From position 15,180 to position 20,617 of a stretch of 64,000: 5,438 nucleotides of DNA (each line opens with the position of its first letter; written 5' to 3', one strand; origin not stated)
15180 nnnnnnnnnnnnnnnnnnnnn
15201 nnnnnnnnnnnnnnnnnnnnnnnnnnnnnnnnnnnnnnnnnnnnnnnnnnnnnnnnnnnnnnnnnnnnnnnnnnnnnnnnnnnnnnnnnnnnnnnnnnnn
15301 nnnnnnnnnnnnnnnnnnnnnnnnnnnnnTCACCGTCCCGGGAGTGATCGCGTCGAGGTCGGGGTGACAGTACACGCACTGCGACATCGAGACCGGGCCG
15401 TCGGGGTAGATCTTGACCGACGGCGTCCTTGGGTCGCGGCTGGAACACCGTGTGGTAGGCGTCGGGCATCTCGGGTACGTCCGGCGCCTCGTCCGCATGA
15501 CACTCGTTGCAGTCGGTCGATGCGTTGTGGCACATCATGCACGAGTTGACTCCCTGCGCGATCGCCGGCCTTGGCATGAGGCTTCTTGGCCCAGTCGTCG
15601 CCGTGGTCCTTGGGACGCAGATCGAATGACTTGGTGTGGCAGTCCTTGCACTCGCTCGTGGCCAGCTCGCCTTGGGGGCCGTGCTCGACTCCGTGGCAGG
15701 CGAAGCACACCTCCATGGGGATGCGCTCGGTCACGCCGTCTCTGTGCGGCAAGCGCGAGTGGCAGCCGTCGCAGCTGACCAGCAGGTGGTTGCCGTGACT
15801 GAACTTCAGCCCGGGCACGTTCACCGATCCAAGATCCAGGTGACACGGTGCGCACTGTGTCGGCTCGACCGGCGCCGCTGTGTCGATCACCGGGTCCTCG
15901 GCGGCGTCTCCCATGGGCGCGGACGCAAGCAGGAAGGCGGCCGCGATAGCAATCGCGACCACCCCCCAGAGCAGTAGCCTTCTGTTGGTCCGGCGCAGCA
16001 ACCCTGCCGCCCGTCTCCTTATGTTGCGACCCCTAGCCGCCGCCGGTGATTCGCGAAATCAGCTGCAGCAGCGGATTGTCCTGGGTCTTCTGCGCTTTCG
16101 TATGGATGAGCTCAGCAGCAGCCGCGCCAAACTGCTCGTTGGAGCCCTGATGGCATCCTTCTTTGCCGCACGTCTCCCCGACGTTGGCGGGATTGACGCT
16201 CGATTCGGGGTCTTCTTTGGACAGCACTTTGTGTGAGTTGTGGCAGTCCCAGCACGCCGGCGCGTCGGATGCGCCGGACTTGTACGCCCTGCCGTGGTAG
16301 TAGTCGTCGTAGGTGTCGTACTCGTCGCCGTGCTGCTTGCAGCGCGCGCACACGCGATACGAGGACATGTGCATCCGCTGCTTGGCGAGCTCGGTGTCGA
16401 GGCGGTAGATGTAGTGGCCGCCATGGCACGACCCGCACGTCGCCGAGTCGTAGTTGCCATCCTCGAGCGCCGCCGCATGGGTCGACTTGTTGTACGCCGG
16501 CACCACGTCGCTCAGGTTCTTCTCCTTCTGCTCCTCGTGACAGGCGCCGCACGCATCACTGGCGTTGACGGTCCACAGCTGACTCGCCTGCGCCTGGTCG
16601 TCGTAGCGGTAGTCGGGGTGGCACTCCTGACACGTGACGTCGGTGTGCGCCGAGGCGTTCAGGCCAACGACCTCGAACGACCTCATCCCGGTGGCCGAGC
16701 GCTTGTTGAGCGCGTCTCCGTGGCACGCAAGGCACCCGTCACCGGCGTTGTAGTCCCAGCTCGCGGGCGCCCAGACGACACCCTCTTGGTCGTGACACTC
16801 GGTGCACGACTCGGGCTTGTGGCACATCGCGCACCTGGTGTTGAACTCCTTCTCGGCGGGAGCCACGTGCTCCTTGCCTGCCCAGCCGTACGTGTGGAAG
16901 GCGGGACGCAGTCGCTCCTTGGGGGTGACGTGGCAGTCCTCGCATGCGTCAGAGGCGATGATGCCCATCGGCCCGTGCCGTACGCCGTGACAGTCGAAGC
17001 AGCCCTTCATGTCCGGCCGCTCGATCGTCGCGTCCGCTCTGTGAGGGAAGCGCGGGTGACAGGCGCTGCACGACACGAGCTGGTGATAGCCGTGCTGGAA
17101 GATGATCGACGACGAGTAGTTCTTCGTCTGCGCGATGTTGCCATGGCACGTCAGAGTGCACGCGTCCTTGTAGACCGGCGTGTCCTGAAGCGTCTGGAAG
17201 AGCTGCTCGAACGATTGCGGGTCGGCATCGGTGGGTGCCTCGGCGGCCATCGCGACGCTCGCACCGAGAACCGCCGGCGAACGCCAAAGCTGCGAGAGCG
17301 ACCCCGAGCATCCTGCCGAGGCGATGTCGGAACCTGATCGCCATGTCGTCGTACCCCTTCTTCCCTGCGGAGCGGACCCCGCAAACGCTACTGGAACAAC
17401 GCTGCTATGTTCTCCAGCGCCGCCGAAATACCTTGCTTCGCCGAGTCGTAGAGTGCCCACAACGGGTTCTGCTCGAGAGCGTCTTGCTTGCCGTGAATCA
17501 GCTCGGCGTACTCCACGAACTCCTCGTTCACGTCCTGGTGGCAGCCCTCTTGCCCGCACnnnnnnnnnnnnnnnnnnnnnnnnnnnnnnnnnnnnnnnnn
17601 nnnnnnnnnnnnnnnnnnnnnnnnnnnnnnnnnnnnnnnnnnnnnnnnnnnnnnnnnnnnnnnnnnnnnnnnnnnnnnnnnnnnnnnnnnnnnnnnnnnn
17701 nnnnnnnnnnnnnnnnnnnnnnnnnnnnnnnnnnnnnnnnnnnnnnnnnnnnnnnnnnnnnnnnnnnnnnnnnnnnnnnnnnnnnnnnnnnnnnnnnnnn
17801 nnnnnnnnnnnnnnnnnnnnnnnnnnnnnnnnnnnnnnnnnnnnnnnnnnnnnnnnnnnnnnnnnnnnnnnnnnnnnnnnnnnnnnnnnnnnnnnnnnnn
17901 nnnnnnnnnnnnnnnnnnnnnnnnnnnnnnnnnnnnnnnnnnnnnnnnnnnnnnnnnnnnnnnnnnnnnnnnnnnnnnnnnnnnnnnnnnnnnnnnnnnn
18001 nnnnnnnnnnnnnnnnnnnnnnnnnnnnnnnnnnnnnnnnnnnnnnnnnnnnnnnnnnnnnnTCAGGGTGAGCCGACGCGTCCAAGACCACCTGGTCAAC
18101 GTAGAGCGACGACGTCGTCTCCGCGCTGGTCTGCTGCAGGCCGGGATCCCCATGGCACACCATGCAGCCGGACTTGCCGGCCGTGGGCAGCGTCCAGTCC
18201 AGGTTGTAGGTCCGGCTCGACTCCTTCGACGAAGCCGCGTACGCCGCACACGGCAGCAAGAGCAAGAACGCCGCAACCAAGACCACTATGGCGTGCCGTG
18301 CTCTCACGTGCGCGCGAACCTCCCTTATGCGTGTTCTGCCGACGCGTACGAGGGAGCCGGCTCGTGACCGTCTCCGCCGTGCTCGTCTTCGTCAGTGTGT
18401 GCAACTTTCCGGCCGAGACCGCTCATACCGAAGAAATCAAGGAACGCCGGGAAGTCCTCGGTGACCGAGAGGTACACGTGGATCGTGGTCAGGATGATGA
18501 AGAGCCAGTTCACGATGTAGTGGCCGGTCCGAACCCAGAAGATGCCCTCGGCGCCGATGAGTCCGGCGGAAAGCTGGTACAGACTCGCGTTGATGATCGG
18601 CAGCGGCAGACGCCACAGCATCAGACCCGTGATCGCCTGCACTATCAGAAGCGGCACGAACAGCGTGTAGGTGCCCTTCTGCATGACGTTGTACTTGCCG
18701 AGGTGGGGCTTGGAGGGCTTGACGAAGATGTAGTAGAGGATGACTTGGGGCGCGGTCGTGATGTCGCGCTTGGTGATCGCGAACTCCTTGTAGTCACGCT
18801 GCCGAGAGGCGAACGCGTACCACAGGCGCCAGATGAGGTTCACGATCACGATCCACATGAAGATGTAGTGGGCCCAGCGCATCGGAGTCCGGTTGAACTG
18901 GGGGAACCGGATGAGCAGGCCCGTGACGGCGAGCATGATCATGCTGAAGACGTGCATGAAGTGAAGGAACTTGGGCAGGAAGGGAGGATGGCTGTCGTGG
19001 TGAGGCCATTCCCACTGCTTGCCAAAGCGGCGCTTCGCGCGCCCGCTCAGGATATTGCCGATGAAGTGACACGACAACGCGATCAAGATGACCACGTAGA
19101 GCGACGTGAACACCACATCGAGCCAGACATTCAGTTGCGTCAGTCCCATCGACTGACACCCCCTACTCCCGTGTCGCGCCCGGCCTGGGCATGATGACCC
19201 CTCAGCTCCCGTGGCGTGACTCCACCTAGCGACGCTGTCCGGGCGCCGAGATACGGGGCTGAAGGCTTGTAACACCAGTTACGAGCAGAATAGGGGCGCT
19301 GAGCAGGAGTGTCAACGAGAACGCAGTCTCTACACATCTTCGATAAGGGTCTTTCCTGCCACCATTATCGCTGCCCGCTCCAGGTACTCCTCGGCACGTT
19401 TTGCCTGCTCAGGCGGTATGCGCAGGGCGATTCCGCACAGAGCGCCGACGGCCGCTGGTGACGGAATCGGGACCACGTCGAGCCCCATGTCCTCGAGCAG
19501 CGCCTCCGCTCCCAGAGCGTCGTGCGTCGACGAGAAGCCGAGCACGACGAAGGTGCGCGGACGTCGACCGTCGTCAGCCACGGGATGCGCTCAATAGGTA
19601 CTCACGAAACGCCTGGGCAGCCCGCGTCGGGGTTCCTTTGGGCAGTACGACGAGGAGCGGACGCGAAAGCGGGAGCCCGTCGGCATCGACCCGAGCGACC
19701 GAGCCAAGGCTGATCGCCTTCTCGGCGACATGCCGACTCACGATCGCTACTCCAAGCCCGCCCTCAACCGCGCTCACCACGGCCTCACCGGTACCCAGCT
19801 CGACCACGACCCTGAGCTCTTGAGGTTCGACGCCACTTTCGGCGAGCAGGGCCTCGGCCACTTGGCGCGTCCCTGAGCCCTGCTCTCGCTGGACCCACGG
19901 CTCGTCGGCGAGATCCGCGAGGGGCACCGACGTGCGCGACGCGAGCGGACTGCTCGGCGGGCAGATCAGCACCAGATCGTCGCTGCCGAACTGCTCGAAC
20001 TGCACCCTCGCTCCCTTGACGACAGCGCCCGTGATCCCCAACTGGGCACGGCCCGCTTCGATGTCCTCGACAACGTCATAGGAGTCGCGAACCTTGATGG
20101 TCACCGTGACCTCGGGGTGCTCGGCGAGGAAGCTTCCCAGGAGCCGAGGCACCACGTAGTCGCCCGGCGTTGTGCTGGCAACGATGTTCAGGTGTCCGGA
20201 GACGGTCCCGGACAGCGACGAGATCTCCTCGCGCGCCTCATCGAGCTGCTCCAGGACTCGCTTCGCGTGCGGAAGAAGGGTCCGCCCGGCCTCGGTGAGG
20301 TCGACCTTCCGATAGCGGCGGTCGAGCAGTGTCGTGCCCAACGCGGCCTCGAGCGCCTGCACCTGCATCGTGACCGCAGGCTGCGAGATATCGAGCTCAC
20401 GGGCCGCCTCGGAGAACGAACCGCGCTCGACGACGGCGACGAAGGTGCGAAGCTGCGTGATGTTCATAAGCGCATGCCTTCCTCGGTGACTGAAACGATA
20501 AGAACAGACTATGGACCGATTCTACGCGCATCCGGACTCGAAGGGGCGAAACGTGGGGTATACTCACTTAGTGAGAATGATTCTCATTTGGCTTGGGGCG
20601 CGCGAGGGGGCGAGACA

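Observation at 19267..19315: The same palindrome recurs at the cytochrome-b/multihaem operon promoter; a two-member regulon within the window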

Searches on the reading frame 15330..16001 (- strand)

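Call 7: search_protein_families(library=pfam, proteins=[window:15330-16001:-], max_evalue=0.01)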
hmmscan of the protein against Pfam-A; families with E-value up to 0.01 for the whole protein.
window:15330-16001:- (223 aa): 2 families
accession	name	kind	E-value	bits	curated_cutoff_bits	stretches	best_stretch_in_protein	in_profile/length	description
PF14522.11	Cytochrome_C7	-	2.5e-06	27.7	24.8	1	66-123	2-67/67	Cytochrome c7 and related cytochrome c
PF14537.11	Cytochrom_c3_2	-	0.0036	18.2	25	0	99-143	9-52/79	Cytochrome c3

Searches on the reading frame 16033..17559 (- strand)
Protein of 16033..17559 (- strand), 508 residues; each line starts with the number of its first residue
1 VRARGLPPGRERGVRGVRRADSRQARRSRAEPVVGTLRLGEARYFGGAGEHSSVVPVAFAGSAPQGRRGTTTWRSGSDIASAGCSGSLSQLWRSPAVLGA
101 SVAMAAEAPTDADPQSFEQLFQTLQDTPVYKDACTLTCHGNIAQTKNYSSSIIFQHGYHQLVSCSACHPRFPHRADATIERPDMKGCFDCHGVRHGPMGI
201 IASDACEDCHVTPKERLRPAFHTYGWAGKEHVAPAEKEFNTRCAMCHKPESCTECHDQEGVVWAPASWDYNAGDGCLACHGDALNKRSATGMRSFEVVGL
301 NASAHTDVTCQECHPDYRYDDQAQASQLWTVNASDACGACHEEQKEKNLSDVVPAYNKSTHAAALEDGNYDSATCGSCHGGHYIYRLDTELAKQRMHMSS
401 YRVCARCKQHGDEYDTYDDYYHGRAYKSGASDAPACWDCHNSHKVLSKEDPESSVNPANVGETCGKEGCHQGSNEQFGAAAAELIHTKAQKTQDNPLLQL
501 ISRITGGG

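Call 7: search_protein_families(library=pfam, proteins=[window:16033-17559:-], max_evalue=0.01)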
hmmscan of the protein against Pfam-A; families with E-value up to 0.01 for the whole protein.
window:16033-17559:- (508 aa): 3 families
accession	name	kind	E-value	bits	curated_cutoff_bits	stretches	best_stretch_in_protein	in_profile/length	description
PF14522.11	Cytochrome_C7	-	2.4e-12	46.9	24.8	1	304-348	7-55/67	Cytochrome c7 and related cytochrome c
PF14537.11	Cytochrom_c3_2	-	7.6e-12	46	25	1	250-317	5-67/79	Cytochrome c3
PF02085.21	Cytochrom_CIII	-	3e-07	31.1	22.9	1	290-380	13-83/101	Class III cytochrome C family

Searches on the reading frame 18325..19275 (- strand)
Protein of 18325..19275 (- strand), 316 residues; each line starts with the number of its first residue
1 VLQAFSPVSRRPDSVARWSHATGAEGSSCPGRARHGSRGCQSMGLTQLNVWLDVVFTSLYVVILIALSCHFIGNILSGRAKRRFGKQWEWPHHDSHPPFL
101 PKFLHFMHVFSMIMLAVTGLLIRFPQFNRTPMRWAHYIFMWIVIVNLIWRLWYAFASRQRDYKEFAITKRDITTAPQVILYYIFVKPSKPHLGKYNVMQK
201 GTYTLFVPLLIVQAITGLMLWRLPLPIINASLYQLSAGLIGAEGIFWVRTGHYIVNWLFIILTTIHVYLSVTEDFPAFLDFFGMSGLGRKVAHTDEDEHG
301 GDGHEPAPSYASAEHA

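Call 7: search_protein_families(library=pfam, proteins=[window:18325-19275:-], max_evalue=0.01)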
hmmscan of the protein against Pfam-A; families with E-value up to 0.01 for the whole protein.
window:18325-19275:- (316 aa): 2 families
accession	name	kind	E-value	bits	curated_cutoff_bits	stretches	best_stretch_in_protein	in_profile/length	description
PF01292.26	Ni_hydr_CYTB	-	5.9e-19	69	30.1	1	102-275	7-167/179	Prokaryotic cytochrome b561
PF14358.11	DUF4405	-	6.1e-06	27.1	26.7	1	206-269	6-64/66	Domain of unknown function (DUF4405)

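Call 13: find_related_loci(query=window:18328-19149:-, collection=genome_contigs, flank=10000)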
Query window:18328-19149:- (274 aa) in genome_contigs; peptide patterns used: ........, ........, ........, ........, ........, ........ (x = any residue, [..] = any of these).
103 stretches matched a pattern; 73 encode a relative of the query (tblastn E <= 1e-3); 71 distinct loci.
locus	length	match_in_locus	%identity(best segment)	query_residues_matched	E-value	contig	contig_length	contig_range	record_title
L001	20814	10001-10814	92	1-273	5e-153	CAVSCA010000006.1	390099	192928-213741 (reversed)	MAG: uncultured Actinomycetes bacterium isolate MFD02979.bin.2.142 genome assembly, contig: contig_37445, whole genome s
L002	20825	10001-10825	78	1-273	4e-146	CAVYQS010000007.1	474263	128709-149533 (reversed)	MAG: uncultured Actinomycetes bacterium isolate MFD04716.bin.1.58 genome assembly, contig: contig_33400, whole genome sh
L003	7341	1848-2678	80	1-274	6e-144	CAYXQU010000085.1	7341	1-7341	MAG TPA_asm: uncultured Eubacteriales bacterium isolate binchicken_co269_29 genome assembly, contig: NODE_10526_length_7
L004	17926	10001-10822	77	1-274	1e-141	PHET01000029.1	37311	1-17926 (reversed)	MAG: Actinobacteria bacterium HGW-Actinobacteria-7 Ig3397_v2_scaffold_1111, whole genome shotgun sequence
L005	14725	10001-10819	78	1-274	1e-145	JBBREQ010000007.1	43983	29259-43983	MAG: Coriobacteriia bacterium isolate Co_metawrap_2508 Cmw_2508_k141_28815257_length_43983_cov_11.0000, whole genome sho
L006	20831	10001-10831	75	3-274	9e-138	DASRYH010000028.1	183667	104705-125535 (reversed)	MAG TPA_asm: Coriobacteriia bacterium isolate SMAG_U13147 k141_100913, whole genome shotgun sequence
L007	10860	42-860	72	1-274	1e-136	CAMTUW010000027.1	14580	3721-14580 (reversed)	MAG: uncultured actinobacterium isolate G04_MAG_00003 genome assembly, contig: G04_MAG_00003_000000000037, whole genome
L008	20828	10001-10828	76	1-274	2e-146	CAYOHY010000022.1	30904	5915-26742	MAG TPA_asm: uncultured Eubacteriales bacterium isolate binchicken_co152_248 genome assembly, contig: NODE_1703_length_3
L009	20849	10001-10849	72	1-273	2e-131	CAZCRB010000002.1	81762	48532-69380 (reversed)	MAG TPA_asm: uncultured Eubacteriales bacterium isolate binchicken_co104_79 genome assembly, contig: NODE_250_length_817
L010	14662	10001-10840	71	1-274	3e-130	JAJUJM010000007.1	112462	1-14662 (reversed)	MAG: Actinomycetota bacterium isolate bin117 k141_439944_length_112462_cov_15.0493, whole genome shotgun sequence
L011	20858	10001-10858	69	1-274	2e-119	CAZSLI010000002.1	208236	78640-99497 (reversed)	MAG TPA_asm: uncultured Eubacteriales bacterium isolate binchicken_co152_201 genome assembly, contig: NODE_53_length_208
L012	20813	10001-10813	68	1-257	3e-117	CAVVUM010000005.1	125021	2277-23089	MAG: uncultured Coriobacteriia bacterium isolate MFD02979.bin.2.149 genome assembly, contig: contig_33132, whole genome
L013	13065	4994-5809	72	1-274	8e-130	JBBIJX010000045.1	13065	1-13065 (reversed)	MAG: Actinomycetota bacterium isolate BR1S70218_bin_172 NODE_3159_length_13065_cov_2.00116, whole genome shotgun sequenc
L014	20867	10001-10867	63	1-272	1e-112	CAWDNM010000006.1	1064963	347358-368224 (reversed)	MAG: uncultured Coriobacteriia bacterium isolate MFD04716.bin.2.226 genome assembly, contig: contig_29181, whole genome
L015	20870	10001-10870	63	1-272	6e-111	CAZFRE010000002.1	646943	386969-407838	MAG TPA_asm: uncultured Eubacteriales bacterium isolate binchicken_co269_259 genome assembly, contig: NODE_4_length_6469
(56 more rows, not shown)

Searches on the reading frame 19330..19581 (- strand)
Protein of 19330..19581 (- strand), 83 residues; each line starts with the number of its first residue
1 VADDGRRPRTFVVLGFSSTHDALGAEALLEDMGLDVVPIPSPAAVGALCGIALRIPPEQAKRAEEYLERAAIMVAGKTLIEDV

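Call 7: search_protein_families(library=pfam, proteins=[window:19330-19581:-], max_evalue=0.01)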
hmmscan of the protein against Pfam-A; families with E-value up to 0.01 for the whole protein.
window:19330-19581:- (83 aa): 1 family
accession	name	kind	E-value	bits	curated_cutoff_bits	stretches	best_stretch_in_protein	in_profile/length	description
PF11823.13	Se_S_carrier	-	2.8e-14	52.8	25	1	13-76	3-66/69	Putative Se/S carrier protein-like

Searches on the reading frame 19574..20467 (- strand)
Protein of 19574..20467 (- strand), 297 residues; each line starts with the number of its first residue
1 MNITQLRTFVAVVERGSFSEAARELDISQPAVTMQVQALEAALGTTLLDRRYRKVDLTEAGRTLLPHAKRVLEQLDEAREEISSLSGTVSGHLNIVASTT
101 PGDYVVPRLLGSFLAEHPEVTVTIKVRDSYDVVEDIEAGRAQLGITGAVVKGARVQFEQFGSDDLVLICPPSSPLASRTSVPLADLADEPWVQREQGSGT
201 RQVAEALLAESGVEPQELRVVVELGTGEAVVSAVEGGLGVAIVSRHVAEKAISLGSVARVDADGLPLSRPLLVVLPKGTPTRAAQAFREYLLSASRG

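Call 7: search_protein_families(library=pfam, proteins=[window:19574-20467:-], max_evalue=0.01)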
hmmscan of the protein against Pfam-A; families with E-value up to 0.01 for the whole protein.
window:19574-20467:- (297 aa): 8 families
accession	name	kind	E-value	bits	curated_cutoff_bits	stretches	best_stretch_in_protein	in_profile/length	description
PF03466.25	LysR_substrate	-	1.6e-50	171.8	28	1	87-294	2-207/209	LysR substrate binding domain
PF00126.33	HTH_1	-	1.2e-23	83.2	26.6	1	4-62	2-60/60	Bacterial regulatory helix-turn-helix protein, lysR family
PF12727.12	PBP_like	-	9.5e-08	31.8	27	1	183-251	86-158/193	PBP superfamily domain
PF12849.12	PBP_like_2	-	4.8e-06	27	27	1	86-294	5-266/267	PBP superfamily domain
PF13531.11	SBP_bac_11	-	7.2e-06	26.4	25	1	104-294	11-215/227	Bacterial extracellular solute-binding protein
PF12974.12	Phosphonate-bd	-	8.2e-06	25.8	27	1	112-294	21-216/242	ABC transporter, phosphonate, periplasmic substrate-binding protein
PF02801.28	Ketoacyl-synt_C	-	0.0031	18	20.8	0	193-257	20-84/119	Beta-ketoacyl synthase, C-terminal domain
PF12802.13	MarR_2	-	0.0047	17.5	27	0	4-41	6-46/61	MarR family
